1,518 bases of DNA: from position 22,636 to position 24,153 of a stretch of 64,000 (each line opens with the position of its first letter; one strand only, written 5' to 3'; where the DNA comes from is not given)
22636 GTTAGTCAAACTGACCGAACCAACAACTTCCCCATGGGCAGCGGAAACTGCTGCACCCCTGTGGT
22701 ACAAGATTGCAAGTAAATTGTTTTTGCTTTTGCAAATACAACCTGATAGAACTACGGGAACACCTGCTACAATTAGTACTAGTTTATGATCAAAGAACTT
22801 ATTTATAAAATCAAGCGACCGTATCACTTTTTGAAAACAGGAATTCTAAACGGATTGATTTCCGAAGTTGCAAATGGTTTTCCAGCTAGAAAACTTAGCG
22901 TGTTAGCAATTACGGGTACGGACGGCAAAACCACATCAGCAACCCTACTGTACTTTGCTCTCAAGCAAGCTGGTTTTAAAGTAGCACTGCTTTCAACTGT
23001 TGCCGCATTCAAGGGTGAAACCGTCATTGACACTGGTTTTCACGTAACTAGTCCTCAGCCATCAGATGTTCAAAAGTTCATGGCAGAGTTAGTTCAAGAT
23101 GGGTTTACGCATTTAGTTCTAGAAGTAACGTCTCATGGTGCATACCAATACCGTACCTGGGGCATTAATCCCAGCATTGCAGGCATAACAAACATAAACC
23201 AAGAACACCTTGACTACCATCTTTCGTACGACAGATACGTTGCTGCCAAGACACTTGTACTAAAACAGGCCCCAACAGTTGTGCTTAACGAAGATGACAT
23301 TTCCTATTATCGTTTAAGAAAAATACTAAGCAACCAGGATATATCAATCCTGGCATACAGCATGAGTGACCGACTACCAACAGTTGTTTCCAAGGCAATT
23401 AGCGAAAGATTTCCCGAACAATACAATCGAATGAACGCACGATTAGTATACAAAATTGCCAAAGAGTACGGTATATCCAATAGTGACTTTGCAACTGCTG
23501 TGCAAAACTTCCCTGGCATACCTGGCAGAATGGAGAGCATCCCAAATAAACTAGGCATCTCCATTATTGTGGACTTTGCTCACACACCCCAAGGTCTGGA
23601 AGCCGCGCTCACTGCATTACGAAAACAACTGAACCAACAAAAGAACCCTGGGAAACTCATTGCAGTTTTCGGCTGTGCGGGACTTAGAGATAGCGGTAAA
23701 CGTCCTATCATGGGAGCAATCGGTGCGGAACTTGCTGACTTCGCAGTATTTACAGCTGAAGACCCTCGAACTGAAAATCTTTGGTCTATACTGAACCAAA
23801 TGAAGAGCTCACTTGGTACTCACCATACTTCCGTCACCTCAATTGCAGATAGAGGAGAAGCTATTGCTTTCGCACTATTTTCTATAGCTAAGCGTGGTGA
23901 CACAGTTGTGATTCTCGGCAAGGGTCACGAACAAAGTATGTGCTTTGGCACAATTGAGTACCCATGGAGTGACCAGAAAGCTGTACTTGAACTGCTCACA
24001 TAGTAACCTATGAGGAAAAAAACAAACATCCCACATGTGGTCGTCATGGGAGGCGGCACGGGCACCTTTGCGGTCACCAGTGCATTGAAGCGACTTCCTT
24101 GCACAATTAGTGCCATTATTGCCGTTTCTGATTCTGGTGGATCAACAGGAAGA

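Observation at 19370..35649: Atypical dcw cluster composition: murA, murB and a yvcK/CofD-like gene are inside the cluster, and no murD, murF or ddl occurs among the dcw-cluster genes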

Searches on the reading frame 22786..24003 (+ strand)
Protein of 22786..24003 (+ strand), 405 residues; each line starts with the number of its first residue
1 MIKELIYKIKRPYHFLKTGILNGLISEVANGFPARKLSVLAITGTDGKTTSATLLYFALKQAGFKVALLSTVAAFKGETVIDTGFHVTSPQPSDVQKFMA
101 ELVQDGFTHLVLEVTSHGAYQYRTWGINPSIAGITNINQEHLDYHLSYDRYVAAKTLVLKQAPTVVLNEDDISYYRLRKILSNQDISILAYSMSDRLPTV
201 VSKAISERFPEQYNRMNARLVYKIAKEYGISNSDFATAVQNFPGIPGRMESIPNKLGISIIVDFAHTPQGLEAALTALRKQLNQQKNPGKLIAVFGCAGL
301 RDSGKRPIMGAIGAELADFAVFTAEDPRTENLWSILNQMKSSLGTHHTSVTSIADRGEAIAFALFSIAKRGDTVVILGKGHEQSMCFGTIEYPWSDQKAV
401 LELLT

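Call 3: search_protein_families(library=pfam, proteins=[window:22786-24003:+])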
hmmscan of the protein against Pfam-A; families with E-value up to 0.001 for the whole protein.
window:22786-24003:+ (405 aa): 2 families
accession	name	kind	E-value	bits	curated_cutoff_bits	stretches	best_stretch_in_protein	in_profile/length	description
PF08245.18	Mur_ligase_M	-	1.2e-30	107.4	24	1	42-199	1-153/200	Mur ligase middle domain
PF02875.26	Mur_ligase_C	-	3.3e-28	99.5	28.4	1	247-380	1-127/127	Mur ligase, glutamate ligase domain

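Call 5: search_protein_families(library=ncbifam, proteins=[window:22786-24003:+], max_evalue=0.00001)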
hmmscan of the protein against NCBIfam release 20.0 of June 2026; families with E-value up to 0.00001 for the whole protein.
window:22786-24003:+ (405 aa): 23 families
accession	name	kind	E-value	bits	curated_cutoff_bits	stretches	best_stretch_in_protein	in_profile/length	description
TIGR01085.1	murE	subfamily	5.9e-92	309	257.3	1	30-404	78-471/472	UDP-N-acetylmuramyl-tripeptide synthetase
NF001126.0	PRK00139.1-4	equivalog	4.1e-87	292.8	373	1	25-404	92-482/486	UDP-N-acetylmuramoyl-L-alanyl-D-glutamate--2,6-diaminopimelate ligase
NF001124.0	PRK00139.1-2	equivalog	2.3e-85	287.2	476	1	21-404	96-492/500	UDP-N-acetylmuramoyl-L-alanyl-D-glutamate--2,6-diaminopimelate ligase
NF008896.0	PRK11929.1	equivalog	2.3e-79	267.3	1023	1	24-401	96-495/965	bifunctional UDP-N-acetylmuramoyl-L-alanyl-D-glutamate--2,6-diaminopimelate ligase MurE/UDP-N-acetylmuramoyl-tripeptide--D-alanyl-D-alanine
NF001123.0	PRK00139.1-1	equivalog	5.7e-63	213.3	586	2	217-404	309-489/493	UDP-N-acetylmuramoyl-L-alanyl-D-glutamate--2,6-diaminopimelate ligase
NF010628.0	PRK14022.1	equivalog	6.5e-58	196.6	536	1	24-382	98-458/483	UDP-N-acetylmuramoyl-L-alanyl-D-glutamate--L-lysine ligase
NF001130.0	PRK00139.2-4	equivalog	1.1e-41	143.2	715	2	199-400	310-506/516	UDP-N-acetylmuramoyl-L-alanyl-D-glutamate--2,6-diaminopimelate ligase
NF001129.0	PRK00139.2-3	equivalog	6.2e-36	123.9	762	2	212-402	319-512/517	UDP-N-acetylmuramoyl-L-alanyl-D-glutamate--2,6-diaminopimelate ligase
NF001127.0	PRK00139.2-1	equivalog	3e-32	112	997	2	212-395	324-501/520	UDP-N-acetylmuramoyl-L-alanyl-D-glutamate--2,6-diaminopimelate ligase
TIGR01087.1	murD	equivalog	1.2e-25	90.5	211.95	1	102-281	146-341/441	UDP-N-acetylmuramoyl-L-alanine--D-glutamate ligase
NF001131.0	PRK00139.2-5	equivalog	1.9e-25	89.7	1000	1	24-382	96-460/483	UDP-N-acetylmuramoyl-L-alanyl-D-glutamate--2,6-diaminopimelate ligase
NF053645.1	pMurC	equivalog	7.7e-22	77.6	560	1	225-284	331-391/492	pseudomurein biosynthesis peptide ligase pMurC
TIGR01082.1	murC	equivalog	1e-18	67.7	335.1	1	37-295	100-352/449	UDP-N-acetylmuramate--L-alanine ligase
TIGR02068.2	cya_phycin_syn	equivalog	1.4e-18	66.3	850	2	216-382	686-852/862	cyanophycin synthetase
NF053646.1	pMurD1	equivalog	2e-17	63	610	1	25-280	99-350/465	pseudomurein biosynthesis peptide ligase pMurD1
TIGR01143.1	murF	subfamily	1.7e-12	47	288.6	1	116-296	137-332/418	UDP-N-acetylmuramoyl-tripeptide--D-alanyl-D-alanine ligase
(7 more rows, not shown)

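Call 15: find_homologous_proteins(query=window:22786-24003:+)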
Query window:22786-24003:+ (405 aa): 8000 proteins with E <= 0.001 among 8000 candidates; the best 120 are listed.
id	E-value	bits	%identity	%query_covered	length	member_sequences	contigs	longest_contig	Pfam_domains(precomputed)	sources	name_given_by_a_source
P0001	2.6e-266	901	100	100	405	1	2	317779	PF02875.27,PF08245.19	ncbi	-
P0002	3.9e-213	726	78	100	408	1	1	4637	PF02875.27,PF08245.19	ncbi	-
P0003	1.2e-205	701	75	100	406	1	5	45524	PF02875.27,PF08245.19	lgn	-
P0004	1.2e-190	652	72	100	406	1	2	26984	PF02875.27,PF08245.19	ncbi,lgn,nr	ncbi:hypothetical protein KBC79_01620 [Candidatus Woesebacteria bacterium]|nr:hypothetical protein [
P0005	7.0e-174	597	64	100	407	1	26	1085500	PF02875.27,PF08245.19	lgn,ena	-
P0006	1.7e-173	595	64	100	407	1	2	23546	PF02875.27,PF08245.19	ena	-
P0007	3.2e-172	591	65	100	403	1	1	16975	PF02875.27,PF08245.19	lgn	-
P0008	3.2e-172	591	65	100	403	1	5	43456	PF02875.27,PF08245.19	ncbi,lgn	-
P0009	1.4e-171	589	61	100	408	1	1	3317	PF02875.27,PF08245.19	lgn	-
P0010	4.0e-170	584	64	100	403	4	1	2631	PF02875.27,PF08245.19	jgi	-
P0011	1.9e-169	582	65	100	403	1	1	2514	PF02875.27,PF08245.19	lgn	-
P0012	5.2e-169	581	63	97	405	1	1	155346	PF02875.27,PF08245.19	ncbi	-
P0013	9.4e-169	580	63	100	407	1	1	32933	PF02875.27,PF08245.19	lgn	-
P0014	1.2e-167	576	61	100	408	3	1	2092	PF02875.27,PF08245.19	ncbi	-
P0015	3.8e-167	574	62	97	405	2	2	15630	PF02875.27,PF08245.19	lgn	-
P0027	5.2e-163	561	60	100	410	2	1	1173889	PF02875.27,PF08245.19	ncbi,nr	ncbi:MAG: hypothetical protein BroJett025_04320 [Patescibacteria group bacterium]|nr:MAG: hypothetic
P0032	5.7e-162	557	60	100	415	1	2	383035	PF02875.27,PF08245.19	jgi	jgi:UDP-N-acetylmuramoyl-L-alanyl-D-glutamate--2,6-diaminopimelate ligase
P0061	2.7e-159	549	60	99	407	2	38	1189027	PF02875.27,PF08245.19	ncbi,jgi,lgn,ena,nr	ncbi:MAG: UDP-N-acetylmuramyl-tripeptide synthetase [Candidatus Pacebacteria bacterium]|nr:UDP-N-ace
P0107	1.0e-155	537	56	100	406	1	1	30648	PF02875.27,PF08245.19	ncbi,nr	ncbi:MAG: UDP-N-acetylmuramoyl-L-alanyl-D-glutamate--2,6-diaminopimelate ligase [bacterium]|nr:UDP-N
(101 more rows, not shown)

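Call 18: find_encoding_contigs(protein=P0001, flank=10000, max_places=3)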
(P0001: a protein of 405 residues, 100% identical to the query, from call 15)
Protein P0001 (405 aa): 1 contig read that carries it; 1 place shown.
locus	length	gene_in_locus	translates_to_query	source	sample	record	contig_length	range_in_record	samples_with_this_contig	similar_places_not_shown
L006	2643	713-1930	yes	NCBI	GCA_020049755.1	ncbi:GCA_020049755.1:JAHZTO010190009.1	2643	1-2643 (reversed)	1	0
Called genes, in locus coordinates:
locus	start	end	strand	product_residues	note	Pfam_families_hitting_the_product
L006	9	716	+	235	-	PF00905:Transpeptidase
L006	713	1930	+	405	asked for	PF08245:Mur_ligase_M, PF02875:Mur_ligase_C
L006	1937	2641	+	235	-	?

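Call 20: find_encoding_contigs(protein=P0005, flank=10000, max_places=2)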
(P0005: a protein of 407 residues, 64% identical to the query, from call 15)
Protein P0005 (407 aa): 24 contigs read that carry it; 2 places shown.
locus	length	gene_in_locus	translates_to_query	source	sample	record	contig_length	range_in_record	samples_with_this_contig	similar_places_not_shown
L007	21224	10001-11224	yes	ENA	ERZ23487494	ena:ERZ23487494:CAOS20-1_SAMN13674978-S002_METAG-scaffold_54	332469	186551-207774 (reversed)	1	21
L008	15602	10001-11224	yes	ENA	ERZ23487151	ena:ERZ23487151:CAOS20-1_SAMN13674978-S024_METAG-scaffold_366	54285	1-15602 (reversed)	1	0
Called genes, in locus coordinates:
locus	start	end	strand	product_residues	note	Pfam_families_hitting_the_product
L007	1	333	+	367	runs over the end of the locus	PF00483:NTP_transferase, PF12804:NTP_transf_3, PF22640:ManC_GMP_beta-helix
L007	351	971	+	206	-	PF02397:Bac_transf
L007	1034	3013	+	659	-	PF13196:DUF4012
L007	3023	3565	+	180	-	PF11967:RecO_N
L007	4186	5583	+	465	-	PF00587:tRNA-synt_2b, PF03129:HGTP_anticodon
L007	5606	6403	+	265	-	-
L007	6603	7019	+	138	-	PF02381:MraZ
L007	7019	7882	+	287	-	PF01795:Methyltransf_5, PF06962:rRNA_methylase (faint)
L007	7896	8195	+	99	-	-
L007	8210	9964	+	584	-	PF03717:PBP_dimer, PF00905:Transpeptidase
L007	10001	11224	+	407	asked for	PF08245:Mur_ligase_M, PF02875:Mur_ligase_C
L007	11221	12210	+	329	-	PF01933:CofD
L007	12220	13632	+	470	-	PF01225:Mur_ligase, PF08245:Mur_ligase_M, PF02875:Mur_ligase_C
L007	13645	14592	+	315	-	PF01565:FAD_binding_4, PF02873:MurB_C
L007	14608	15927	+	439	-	PF00275:EPSP_synthase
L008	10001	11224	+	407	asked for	PF08245:Mur_ligase_M, PF02875:Mur_ligase_C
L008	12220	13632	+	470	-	PF01225:Mur_ligase, PF08245:Mur_ligase_M, PF02875:Mur_ligase_C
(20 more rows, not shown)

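Call 31: find_encoding_contigs(protein=P0027, flank=10000, max_places=1)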
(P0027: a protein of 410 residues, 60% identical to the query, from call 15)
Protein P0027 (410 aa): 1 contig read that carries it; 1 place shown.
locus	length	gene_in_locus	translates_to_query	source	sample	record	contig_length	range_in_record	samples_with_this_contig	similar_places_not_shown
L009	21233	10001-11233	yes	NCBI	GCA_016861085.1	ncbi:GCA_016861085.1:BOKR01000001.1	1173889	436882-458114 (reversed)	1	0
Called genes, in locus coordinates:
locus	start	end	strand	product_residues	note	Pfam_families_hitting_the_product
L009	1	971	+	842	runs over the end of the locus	PF12704:MacB_PCD, PF02687:FtsX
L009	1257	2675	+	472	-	PF28494:GlyRS_ins_1, PF00587:tRNA-synt_2b, PF03129:HGTP_anticodon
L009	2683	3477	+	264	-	-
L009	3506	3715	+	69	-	-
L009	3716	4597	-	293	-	PF00483:NTP_transferase, PF12804:NTP_transf_3 (faint)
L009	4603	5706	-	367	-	PF01063:Aminotran_4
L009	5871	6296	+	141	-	PF02381:MraZ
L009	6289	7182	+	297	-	PF01795:Methyltransf_5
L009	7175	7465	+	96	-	-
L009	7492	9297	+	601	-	PF03717:PBP_dimer, PF00905:Transpeptidase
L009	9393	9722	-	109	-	-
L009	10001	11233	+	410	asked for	PF08245:Mur_ligase_M, PF02875:Mur_ligase_C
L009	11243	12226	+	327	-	PF01933:CofD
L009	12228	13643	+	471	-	PF01225:Mur_ligase, PF08245:Mur_ligase_M, PF02875:Mur_ligase_C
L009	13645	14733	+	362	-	PF01565:FAD_binding_4, PF02873:MurB_C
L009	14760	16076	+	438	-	PF00275:EPSP_synthase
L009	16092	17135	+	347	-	PF00953:Glycos_transf_4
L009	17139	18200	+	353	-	PF01098:FTSW_RODA_SPOVE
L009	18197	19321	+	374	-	PF03033:Glyco_transf_28, PF04101:Glyco_tran_28_C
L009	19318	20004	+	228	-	-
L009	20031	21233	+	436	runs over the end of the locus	PF02491:SHS2_FTSA, PF11104:PilM_2 (weak), PF14450:FtsA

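Call 32: find_encoding_contigs(protein=P0061, flank=10000, max_places=1)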
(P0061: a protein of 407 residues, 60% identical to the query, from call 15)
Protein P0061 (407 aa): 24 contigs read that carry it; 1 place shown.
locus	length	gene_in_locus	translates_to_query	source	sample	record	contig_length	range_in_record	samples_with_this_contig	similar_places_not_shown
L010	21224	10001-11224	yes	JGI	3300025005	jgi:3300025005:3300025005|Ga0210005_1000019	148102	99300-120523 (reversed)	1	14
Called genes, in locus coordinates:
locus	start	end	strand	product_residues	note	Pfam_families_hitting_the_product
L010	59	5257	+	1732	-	PF01835:MG2, PF07703:A2M_BRD, PF01079:Hint (weak), PF05203:Hom_end_hint (weak), PF07591:PT-HINT, PF14623:Vint (weak), PF00207:A2M, PF17973:bMG10, +3 more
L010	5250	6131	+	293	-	PF01875:Memo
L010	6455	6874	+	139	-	PF02381:MraZ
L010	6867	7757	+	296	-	PF01795:Methyltransf_5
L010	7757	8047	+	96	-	-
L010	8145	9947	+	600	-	PF03717:PBP_dimer, PF00905:Transpeptidase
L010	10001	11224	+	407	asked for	PF08245:Mur_ligase_M, PF02875:Mur_ligase_C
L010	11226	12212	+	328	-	PF01933:CofD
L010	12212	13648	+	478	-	PF01225:Mur_ligase, PF08245:Mur_ligase_M, PF02875:Mur_ligase_C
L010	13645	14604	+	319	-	PF01565:FAD_binding_4, PF02873:MurB_C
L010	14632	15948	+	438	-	PF00275:EPSP_synthase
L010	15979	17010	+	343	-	PF00953:Glycos_transf_4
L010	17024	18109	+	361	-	PF01098:FTSW_RODA_SPOVE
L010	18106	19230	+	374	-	PF03033:Glyco_transf_28, PF04101:Glyco_tran_28_C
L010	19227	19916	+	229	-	-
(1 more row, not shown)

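Call 33: find_encoding_contigs(protein=P0107, flank=10000, max_places=1)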
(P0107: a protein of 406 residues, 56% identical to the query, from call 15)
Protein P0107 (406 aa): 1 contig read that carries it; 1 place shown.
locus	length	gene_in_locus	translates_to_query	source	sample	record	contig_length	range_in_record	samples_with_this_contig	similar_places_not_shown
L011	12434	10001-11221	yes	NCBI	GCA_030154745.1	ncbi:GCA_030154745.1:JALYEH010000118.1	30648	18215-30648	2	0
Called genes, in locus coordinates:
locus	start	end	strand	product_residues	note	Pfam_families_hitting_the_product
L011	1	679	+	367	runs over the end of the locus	PF00483:NTP_transferase, PF12804:NTP_transf_3, PF22640:ManC_GMP_beta-helix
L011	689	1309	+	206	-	PF02397:Bac_transf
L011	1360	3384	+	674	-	PF13196:DUF4012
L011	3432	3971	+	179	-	PF11967:RecO_N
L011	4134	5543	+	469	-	PF00587:tRNA-synt_2b (weak), PF03129:HGTP_anticodon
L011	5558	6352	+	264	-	-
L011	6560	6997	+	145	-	PF02381:MraZ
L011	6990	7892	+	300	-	PF01795:Methyltransf_5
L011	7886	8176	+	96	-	-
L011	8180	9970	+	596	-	PF03717:PBP_dimer, PF00905:Transpeptidase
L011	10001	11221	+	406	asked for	PF08245:Mur_ligase_M, PF02875:Mur_ligase_C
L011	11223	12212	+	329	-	PF01933:CofD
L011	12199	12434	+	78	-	PF01225:Mur_ligase (weak)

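Call 38: find_related_loci(query=A2, collection=metagenome_contigs, flank=10000)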
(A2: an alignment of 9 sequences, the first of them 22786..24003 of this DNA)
Query A2 (405 aa) in metagenome_contigs; peptide patterns used: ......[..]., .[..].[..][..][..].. (x = any residue, [..] = any of these).
600 stretches matched a pattern (row limit reached: there are more); 540 encode a relative of the query (tblastn E <= 1e-3); the best 80 are kept; 80 distinct loci.
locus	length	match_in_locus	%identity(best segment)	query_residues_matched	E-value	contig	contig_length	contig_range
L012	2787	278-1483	59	1-404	1e-179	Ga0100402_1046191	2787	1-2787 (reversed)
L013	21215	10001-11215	61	1-404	3e-166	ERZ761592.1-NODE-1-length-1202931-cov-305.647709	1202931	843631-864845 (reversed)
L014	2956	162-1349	58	1-396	1e-172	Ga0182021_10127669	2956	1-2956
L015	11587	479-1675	58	3-404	2e-162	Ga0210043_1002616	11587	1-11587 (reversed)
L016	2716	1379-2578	59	1-400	6e-172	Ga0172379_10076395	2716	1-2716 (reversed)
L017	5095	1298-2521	57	1-404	1e-162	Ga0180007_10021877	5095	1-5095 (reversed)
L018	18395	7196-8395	57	3-405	4e-159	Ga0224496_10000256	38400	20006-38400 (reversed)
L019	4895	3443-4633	59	4-404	3e-161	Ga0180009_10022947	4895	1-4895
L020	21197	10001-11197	58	3-404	6e-158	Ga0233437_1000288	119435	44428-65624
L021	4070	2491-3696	55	3-404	1e-159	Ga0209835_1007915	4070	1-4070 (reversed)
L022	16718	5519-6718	57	3-404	1e-154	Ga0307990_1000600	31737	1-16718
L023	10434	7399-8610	56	1-404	4e-153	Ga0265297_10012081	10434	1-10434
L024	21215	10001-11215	55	1-404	1e-152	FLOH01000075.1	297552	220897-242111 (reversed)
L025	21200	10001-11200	57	6-404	3e-151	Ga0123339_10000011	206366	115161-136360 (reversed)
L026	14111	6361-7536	58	7-404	6e-151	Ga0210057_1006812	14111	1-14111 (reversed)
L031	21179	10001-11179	52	1-396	1e-142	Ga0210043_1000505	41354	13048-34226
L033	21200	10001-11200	55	1-403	1e-141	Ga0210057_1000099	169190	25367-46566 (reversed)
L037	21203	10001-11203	48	2-405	1e-116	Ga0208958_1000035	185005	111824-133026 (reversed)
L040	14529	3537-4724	45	1-400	1e-103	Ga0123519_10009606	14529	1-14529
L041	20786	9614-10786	43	8-404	4e-102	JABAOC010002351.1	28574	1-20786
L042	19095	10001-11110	46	32-404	1e-101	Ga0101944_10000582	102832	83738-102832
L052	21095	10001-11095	44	23-400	5e-97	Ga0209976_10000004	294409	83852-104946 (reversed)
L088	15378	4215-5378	41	32-398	5e-89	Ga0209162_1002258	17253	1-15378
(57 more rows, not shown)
